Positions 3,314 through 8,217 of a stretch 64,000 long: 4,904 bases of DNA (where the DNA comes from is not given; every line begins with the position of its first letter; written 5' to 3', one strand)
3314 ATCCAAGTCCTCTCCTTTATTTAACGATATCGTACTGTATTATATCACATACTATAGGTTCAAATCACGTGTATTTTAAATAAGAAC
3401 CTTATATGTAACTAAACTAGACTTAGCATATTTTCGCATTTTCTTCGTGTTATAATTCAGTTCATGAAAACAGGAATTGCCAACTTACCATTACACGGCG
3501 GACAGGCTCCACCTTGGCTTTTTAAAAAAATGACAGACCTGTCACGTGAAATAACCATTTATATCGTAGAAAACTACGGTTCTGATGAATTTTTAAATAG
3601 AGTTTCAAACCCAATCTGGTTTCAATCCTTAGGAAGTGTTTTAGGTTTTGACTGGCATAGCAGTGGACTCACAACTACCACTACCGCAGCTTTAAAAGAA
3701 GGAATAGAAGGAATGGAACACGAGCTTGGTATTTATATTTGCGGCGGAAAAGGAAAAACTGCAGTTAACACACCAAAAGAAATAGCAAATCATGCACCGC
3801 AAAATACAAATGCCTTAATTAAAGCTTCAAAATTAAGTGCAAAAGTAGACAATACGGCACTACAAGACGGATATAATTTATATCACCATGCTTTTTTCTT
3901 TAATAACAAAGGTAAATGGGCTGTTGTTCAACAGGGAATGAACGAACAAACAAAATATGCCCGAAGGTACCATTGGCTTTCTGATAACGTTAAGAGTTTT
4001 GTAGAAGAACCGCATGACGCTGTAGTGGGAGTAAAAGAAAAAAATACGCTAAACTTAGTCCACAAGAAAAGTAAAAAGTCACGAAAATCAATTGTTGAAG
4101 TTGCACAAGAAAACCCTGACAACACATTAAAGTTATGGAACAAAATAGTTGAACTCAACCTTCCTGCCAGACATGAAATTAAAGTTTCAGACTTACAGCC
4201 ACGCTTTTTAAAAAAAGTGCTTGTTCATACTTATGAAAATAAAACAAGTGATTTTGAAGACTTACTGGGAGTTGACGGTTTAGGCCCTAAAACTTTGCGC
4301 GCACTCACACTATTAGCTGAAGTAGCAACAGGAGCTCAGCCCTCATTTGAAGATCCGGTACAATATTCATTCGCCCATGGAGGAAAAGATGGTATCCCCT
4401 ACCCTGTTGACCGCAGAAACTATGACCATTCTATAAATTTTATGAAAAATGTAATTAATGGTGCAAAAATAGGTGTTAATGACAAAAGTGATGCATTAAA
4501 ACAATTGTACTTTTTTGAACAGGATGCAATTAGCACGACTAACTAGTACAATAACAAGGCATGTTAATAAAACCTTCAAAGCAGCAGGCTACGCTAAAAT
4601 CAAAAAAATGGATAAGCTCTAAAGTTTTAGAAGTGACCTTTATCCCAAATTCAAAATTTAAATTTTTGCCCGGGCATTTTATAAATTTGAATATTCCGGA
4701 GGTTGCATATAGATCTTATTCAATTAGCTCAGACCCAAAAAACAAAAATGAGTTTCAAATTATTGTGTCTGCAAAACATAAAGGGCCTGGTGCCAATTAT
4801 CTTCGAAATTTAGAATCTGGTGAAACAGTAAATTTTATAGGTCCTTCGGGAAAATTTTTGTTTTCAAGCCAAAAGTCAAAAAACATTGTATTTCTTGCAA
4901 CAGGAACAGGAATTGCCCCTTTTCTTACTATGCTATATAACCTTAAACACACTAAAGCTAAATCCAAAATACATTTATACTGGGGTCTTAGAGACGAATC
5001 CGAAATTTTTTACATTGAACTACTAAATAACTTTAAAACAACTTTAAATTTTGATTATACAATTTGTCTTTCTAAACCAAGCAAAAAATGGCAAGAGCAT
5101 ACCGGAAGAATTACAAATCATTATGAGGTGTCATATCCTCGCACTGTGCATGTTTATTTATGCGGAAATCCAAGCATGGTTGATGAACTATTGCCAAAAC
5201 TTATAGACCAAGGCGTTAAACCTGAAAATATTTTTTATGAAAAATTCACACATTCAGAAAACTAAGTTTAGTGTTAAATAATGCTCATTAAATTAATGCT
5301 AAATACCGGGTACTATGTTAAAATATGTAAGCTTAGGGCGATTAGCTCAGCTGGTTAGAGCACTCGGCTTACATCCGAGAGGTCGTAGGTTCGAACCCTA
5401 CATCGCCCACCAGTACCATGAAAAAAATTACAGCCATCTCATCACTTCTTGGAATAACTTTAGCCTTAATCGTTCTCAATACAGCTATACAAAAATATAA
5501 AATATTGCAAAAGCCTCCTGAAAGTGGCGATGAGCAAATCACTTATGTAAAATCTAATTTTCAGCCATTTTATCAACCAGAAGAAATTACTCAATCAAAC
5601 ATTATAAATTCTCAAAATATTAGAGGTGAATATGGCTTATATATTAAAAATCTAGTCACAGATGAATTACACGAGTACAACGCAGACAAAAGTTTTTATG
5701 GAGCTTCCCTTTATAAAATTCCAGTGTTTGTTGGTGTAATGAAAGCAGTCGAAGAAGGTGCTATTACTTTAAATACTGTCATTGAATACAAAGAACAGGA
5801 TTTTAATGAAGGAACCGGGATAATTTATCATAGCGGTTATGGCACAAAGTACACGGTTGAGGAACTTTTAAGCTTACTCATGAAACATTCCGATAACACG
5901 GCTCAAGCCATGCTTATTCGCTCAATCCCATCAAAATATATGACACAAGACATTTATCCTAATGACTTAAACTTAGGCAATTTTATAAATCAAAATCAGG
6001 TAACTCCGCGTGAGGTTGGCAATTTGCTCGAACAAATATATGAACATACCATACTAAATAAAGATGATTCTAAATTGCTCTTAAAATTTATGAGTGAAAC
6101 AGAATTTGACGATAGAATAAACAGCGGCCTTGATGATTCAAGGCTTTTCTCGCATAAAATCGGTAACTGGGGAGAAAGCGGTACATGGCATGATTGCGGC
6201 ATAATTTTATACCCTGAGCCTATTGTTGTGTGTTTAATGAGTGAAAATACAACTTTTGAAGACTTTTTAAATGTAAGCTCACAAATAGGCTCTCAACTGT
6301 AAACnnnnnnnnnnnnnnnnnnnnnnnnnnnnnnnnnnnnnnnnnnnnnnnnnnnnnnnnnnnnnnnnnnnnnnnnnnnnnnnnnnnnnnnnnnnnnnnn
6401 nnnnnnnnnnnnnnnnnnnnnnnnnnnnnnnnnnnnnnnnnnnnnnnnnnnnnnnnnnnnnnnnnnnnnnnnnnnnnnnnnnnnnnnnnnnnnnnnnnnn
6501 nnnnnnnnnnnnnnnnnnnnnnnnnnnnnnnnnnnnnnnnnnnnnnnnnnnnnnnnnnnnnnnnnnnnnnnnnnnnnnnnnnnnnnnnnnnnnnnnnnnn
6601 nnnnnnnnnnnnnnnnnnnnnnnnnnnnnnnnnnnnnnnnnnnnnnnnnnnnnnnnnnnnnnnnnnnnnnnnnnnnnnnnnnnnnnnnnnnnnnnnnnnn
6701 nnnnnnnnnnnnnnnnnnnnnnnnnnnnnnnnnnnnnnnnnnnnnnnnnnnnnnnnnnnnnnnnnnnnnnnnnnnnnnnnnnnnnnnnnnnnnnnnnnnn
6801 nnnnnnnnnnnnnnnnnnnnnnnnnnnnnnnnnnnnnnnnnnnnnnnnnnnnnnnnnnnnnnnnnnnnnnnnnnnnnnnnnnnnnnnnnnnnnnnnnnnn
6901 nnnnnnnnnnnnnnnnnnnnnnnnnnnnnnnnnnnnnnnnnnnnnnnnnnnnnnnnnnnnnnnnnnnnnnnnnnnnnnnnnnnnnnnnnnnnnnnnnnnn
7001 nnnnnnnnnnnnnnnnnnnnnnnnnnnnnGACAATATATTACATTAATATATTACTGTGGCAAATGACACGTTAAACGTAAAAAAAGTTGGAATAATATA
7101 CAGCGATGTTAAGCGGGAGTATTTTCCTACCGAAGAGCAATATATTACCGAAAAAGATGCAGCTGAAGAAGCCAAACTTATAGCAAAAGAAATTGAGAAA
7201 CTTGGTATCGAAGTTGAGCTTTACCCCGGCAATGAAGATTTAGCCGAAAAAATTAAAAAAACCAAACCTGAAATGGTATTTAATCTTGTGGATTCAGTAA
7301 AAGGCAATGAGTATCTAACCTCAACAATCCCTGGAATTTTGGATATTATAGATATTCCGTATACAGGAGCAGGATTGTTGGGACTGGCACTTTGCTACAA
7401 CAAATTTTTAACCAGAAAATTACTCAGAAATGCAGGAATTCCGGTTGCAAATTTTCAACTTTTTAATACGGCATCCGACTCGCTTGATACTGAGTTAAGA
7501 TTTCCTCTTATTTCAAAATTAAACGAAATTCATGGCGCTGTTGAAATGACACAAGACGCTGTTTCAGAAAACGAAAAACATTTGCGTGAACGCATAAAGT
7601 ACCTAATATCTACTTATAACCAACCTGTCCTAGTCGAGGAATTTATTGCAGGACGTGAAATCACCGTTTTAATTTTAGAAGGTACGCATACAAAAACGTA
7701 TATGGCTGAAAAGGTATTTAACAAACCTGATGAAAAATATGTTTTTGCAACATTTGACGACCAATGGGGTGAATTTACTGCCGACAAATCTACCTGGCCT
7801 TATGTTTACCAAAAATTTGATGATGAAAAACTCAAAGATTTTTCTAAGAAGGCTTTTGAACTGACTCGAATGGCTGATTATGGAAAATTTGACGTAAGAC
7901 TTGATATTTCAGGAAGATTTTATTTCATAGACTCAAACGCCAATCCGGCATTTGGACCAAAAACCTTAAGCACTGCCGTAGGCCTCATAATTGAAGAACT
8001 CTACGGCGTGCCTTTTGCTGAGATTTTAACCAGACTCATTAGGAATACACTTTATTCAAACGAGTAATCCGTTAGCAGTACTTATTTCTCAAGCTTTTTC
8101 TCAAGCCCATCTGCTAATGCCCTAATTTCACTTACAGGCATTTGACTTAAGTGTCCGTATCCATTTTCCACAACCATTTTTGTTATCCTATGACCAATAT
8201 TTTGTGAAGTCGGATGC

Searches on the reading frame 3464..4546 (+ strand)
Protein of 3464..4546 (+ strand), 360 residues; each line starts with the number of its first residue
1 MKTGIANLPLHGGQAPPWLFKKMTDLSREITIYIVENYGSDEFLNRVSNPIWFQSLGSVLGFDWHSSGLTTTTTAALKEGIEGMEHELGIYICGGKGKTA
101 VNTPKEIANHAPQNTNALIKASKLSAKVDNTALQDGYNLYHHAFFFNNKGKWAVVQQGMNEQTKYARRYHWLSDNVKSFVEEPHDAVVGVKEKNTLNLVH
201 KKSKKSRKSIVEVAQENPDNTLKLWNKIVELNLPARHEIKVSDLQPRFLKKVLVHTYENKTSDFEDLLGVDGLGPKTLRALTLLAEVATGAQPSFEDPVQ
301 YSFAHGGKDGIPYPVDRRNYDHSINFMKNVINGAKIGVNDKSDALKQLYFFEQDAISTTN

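Call 89: search_protein_families(library=pfam, proteins=[window:3464-4546:+], max_evalue=0.00001)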
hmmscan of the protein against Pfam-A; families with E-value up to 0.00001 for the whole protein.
window:3464-4546:+ (360 aa): 1 family
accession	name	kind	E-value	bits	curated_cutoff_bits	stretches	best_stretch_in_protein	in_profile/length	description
PF05559.16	DUF763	-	5.7e-133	443.5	35.5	1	4-315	1-319/319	Protein of unknown function (DUF763)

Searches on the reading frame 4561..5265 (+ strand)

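Call 89: search_protein_families(library=pfam, proteins=[window:4561-5265:+], max_evalue=0.00001)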
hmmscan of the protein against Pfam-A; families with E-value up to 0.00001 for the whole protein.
window:4561-5265:+ (234 aa): 3 families
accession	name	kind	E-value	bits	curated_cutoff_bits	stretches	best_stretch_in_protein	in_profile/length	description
PF00175.26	NAD_binding_1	-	1.5e-18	67.9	22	1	111-208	1-105/109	Oxidoreductase NAD-binding domain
PF00970.30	FAD_binding_6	-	4.8e-12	46.5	21.1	1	10-99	2-97/99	Oxidoreductase FAD-binding domain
PF08030.17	NAD_binding_6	-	3.7e-08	34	22.2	0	107-176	2-80/156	Ferric reductase NAD binding domain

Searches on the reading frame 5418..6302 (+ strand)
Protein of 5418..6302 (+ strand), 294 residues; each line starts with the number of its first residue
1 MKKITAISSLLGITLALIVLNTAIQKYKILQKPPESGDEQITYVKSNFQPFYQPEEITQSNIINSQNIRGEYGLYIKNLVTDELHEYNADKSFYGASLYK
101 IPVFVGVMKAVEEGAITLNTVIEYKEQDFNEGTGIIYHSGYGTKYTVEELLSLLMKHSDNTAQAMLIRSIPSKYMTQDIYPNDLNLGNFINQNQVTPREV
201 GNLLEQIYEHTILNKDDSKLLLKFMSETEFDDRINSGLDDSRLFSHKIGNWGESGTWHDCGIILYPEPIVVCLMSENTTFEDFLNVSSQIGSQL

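Call 89: search_protein_families(library=pfam, proteins=[window:5418-6302:+], max_evalue=0.00001)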
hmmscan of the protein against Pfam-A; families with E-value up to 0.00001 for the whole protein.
window:5418-6302:+ (294 aa): 1 family
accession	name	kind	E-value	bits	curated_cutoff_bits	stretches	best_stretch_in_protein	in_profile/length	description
PF13354.11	Beta-lactamase2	-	2.1e-41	142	22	1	73-274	1-213/214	Beta-lactamase enzyme family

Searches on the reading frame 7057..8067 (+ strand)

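Call 3: search_protein_families(library=pfam, proteins=[window:7057-8067:+], max_evalue=0.01)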
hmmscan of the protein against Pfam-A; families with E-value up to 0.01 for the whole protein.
window:7057-8067:+ (336 aa): 3 families
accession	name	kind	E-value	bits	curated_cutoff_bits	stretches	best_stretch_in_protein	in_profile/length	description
PF07478.18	Dala_Dala_lig_C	-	2.1e-15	57.2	24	1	122-328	1-203/204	D-ala D-ala ligase C-terminus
PF01071.24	GARS_A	-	0.0042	17.4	27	1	116-213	3-105/194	Phosphoribosylglycinamide synthetase, ATP-grasp (A) domain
PF02222.28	ATP-grasp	-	0.0065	16.6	27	0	122-226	2-106/179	ATP-grasp domain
